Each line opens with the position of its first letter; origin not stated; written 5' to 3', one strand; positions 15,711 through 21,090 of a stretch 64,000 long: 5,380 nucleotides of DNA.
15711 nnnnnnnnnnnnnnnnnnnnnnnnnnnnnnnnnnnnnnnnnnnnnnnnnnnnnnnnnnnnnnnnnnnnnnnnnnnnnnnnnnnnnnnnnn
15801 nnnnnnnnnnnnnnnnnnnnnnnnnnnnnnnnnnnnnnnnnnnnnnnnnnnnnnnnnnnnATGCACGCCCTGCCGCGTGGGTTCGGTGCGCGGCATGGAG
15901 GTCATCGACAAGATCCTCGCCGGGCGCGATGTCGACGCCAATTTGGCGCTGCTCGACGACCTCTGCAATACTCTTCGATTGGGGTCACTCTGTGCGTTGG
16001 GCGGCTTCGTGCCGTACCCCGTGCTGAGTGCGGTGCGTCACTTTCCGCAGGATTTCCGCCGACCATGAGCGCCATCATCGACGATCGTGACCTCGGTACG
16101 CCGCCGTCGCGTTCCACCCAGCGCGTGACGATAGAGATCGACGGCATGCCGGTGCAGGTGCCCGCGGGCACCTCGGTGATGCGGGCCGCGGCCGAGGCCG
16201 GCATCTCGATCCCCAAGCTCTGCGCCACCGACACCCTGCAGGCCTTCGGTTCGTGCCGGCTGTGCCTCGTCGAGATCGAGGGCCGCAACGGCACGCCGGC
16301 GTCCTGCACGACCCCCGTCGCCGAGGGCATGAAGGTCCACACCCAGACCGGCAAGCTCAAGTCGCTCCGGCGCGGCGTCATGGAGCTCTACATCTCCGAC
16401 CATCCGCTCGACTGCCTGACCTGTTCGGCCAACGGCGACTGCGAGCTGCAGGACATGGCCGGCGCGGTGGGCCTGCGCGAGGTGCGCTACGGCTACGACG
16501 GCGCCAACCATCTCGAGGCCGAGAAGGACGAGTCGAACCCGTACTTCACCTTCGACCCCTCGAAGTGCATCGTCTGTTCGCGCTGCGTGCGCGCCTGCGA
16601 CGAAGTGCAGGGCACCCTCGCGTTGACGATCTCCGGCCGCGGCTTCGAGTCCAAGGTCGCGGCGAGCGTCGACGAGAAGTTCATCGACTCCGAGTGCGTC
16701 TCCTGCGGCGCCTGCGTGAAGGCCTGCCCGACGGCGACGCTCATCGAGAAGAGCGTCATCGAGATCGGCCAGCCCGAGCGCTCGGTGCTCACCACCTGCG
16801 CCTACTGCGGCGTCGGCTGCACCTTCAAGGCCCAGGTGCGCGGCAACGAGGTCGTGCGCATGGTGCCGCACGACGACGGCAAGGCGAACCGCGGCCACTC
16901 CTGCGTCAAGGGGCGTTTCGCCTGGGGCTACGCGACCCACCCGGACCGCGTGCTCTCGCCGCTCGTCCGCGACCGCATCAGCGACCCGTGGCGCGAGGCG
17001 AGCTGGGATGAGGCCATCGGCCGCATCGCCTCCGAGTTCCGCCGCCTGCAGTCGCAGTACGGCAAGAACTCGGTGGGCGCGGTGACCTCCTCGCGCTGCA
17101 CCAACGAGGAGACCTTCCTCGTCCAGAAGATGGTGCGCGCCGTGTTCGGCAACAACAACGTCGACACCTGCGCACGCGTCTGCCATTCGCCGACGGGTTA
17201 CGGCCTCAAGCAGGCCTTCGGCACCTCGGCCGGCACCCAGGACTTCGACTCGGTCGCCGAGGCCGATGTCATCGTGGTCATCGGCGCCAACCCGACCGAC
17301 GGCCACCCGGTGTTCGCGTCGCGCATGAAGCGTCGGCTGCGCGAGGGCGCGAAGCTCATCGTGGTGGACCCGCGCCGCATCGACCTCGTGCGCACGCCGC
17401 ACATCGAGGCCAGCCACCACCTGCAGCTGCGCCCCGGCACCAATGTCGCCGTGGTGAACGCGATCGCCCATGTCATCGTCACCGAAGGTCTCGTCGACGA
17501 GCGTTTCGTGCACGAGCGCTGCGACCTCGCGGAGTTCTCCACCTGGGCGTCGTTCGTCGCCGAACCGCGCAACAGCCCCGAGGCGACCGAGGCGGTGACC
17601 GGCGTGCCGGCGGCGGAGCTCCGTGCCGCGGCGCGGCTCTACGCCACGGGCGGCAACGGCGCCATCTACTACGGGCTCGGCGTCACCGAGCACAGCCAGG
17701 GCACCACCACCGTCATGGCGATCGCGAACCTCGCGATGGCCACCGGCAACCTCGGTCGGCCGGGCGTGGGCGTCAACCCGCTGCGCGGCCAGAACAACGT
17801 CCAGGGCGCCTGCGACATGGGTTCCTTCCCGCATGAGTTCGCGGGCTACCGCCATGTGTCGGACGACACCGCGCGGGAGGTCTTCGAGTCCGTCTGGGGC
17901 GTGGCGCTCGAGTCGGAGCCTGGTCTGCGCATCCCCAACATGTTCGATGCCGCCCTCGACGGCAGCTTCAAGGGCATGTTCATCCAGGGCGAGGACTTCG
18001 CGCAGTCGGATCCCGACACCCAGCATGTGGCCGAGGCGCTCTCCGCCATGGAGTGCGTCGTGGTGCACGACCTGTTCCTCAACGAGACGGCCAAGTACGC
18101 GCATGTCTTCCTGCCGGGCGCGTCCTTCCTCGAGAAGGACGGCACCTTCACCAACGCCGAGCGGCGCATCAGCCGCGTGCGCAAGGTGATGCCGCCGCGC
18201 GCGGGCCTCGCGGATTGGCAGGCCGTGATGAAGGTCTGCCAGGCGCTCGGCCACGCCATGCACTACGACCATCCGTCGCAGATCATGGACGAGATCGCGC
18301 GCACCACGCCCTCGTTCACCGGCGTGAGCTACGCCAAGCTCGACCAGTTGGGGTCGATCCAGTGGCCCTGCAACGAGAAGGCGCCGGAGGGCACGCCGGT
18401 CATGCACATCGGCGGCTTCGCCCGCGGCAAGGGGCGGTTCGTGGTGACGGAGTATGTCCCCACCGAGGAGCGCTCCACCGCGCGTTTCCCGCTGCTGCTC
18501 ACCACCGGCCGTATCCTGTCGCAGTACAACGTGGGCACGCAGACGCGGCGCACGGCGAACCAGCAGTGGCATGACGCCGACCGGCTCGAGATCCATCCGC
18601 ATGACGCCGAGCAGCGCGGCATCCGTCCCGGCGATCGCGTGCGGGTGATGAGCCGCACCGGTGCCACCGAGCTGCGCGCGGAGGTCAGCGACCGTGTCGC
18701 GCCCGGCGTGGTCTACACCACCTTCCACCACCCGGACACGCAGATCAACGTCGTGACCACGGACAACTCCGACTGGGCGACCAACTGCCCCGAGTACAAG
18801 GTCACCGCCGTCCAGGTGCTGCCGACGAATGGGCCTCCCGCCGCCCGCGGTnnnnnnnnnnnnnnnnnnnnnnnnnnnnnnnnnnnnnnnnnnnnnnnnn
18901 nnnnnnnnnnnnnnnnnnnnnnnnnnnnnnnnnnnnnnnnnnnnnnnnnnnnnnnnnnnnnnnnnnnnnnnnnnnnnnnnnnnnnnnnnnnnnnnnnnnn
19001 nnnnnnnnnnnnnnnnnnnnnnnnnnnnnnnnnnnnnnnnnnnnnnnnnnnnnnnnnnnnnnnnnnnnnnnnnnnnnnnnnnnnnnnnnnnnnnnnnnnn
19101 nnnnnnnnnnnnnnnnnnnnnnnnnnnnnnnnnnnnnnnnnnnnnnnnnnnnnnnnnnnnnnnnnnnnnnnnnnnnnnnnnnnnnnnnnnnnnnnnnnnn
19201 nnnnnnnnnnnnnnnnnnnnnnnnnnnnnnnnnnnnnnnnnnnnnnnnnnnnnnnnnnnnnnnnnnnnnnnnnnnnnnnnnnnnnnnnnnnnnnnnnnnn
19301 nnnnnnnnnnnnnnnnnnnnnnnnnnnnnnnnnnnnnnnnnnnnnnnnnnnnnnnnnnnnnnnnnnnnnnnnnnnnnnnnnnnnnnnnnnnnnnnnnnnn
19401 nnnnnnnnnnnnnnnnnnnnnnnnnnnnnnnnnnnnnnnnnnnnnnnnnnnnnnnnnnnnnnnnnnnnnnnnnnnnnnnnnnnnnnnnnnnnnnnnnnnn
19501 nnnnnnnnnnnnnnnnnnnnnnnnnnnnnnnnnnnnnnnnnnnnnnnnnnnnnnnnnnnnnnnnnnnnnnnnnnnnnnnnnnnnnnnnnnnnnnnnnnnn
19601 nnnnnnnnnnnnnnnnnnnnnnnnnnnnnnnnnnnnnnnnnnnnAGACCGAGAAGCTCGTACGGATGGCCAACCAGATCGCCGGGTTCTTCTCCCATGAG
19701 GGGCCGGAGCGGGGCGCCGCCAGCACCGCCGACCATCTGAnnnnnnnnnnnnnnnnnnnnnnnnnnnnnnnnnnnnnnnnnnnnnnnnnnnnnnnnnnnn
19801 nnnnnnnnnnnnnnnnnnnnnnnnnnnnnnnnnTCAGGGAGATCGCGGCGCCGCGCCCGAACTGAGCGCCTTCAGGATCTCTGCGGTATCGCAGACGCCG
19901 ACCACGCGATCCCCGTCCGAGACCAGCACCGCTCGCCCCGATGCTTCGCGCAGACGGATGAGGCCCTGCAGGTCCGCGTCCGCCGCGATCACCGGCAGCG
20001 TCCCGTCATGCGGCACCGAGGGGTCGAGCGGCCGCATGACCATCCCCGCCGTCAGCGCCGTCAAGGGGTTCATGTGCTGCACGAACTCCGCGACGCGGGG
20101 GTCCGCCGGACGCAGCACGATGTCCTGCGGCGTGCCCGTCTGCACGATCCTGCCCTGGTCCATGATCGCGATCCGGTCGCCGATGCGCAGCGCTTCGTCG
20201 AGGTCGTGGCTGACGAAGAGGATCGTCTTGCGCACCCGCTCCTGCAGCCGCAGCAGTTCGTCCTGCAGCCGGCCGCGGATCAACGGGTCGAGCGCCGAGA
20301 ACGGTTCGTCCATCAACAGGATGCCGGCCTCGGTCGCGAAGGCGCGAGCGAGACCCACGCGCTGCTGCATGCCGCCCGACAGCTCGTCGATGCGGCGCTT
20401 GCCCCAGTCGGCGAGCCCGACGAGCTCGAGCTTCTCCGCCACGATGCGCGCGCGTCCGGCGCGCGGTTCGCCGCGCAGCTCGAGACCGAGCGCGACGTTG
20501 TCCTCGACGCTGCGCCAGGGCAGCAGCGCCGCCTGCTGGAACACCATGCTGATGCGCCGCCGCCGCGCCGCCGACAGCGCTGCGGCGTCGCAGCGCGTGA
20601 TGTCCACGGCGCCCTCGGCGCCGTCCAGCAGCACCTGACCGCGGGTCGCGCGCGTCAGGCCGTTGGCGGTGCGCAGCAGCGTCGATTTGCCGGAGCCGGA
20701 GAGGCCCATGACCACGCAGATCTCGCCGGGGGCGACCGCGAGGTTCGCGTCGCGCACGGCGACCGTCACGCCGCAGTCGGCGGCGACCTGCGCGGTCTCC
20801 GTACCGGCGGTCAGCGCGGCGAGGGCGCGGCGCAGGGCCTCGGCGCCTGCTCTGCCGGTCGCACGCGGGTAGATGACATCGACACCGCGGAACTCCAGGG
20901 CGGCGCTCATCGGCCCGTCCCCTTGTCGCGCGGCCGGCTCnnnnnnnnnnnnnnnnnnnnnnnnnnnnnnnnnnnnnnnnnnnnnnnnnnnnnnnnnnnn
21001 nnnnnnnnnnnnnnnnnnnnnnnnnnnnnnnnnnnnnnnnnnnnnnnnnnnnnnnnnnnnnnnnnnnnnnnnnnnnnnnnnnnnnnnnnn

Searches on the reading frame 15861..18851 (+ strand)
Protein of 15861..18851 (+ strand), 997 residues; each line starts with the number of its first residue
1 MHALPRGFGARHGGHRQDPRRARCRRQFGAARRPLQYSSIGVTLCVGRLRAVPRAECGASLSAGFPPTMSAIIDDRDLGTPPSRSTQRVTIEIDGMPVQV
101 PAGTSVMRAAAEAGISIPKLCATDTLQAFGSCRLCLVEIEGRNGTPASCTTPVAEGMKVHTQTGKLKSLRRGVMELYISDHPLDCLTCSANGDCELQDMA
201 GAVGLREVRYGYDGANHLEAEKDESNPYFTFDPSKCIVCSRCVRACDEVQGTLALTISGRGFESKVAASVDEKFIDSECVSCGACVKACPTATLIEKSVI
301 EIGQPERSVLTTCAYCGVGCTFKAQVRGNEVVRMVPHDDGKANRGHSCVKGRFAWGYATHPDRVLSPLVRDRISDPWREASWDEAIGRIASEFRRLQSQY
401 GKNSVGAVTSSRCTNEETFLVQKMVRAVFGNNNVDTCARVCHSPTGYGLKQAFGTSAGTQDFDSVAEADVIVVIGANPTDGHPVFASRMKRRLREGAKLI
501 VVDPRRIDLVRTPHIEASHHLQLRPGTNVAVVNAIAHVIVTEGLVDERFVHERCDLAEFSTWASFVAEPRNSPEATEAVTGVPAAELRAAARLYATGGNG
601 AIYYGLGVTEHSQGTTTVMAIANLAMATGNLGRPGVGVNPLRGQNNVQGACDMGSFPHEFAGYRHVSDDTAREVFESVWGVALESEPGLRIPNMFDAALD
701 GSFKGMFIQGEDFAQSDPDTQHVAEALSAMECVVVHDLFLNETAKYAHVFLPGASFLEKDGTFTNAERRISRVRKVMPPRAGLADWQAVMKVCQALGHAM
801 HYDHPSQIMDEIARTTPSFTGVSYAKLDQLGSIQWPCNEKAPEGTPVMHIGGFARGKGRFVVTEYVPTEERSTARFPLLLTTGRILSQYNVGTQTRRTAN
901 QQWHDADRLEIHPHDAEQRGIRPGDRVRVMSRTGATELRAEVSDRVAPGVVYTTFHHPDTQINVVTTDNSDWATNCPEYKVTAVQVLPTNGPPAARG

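Call 48: search_protein_families(library=pfam, proteins=[window:15861-18851:+], max_evalue=0.00001)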
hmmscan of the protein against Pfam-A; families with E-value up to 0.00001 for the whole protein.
window:15861-18851:+ (997 aa): 8 families
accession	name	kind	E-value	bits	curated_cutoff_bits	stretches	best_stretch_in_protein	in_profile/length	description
PF00384.28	Molybdopterin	-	3.1e-68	230.8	24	1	363-780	1-337/353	Molybdopterin oxidoreductase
PF01568.27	Molydop_binding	-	2.2e-30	105.4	26.8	1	878-983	1-110/110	Molydopterin dinucleotide binding domain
PF13510.11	Fer2_4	-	4.5e-27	94.4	22.8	1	87-163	2-81/82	2Fe-2S iron-sulfur cluster binding domain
PF10588.14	NADH-G_4Fe-4S_3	-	4.7e-17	61.7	27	1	170-209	1-40/40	NADH-ubiquinone oxidoreductase-G iron-sulfur binding region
PF04879.21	Molybdop_Fe4S4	-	2.6e-16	59.8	22.7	1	307-358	2-53/55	Molybdopterin oxidoreductase Fe4S4 domain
PF12838.12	Fer4_7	-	3e-07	31.2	27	1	235-292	1-51/52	4Fe-4S dicluster domain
PF00037.32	Fer4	-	5.3e-07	29.6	21.1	0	274-292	3-21/24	4Fe-4S binding domain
PF22117.2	Fer4_Nqo3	-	1.1e-06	29.2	27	1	231-294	6-66/67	NADH-quinone oxidoreductase subunit 3, ferredoxin-like domain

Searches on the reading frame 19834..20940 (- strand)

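Call 48: search_protein_families(library=pfam, proteins=[window:19834-20940:-], max_evalue=0.00001)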
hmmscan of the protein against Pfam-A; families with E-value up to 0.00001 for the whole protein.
window:19834-20940:- (368 aa): 2 families
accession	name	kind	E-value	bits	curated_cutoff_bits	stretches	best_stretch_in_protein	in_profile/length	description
PF00005.33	ABC_tran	-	3.2e-30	105.9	25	1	63-214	2-136/137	ABC transporter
PF13304.12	AAA_21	-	4.2e-07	30.7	27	0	181-246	232-299/304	AAA domain, putative AbiEii toxin, Type IV TA system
